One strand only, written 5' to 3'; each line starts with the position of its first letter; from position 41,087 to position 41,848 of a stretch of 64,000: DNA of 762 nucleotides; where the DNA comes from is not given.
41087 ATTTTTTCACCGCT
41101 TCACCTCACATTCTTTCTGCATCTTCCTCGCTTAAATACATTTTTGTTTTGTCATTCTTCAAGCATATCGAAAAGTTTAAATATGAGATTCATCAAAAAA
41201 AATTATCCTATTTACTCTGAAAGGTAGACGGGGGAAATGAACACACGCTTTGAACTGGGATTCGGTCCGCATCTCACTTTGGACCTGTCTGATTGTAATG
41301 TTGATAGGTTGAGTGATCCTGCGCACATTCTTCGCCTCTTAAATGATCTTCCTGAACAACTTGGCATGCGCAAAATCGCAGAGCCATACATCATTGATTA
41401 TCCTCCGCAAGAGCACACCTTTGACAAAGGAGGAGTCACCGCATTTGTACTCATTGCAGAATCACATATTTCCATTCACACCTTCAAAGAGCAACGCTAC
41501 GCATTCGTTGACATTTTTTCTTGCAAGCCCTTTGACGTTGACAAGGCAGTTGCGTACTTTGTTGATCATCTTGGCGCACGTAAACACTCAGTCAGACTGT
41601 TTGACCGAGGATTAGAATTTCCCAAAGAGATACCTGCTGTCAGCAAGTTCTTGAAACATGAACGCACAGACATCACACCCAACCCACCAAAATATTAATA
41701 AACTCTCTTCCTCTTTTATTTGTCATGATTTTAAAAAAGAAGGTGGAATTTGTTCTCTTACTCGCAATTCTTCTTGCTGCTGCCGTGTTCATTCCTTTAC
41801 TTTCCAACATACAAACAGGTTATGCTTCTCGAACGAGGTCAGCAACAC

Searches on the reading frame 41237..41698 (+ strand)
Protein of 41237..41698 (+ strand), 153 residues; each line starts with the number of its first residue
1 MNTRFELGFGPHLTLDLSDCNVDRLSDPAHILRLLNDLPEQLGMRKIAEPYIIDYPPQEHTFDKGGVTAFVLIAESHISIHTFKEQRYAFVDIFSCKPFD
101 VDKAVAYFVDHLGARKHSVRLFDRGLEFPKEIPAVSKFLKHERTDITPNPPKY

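Call 12: search_protein_families(library=pfam, proteins=[window:41237-41698:+], max_evalue=0.001)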
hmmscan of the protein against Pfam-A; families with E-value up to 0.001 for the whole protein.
window:41237-41698:+ (153 aa): 1 family
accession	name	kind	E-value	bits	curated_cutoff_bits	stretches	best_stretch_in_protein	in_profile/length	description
PF02675.21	AdoMet_dc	-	2.1e-29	102.5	25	1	12-125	1-107/107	S-adenosylmethionine decarboxylase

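Call 62: search_protein_families(library=ncbifam, proteins=[window:41237-41698:+], max_evalue=0.00001)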
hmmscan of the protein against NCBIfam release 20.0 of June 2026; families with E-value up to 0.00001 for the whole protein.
window:41237-41698:+ (153 aa): 1 family
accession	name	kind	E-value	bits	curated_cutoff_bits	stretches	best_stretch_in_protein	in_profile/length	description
TIGR03330.1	SAM_DCase_Bsu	equivalog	8.8e-24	84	75.65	1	9-125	3-112/112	adenosylmethionine decarboxylase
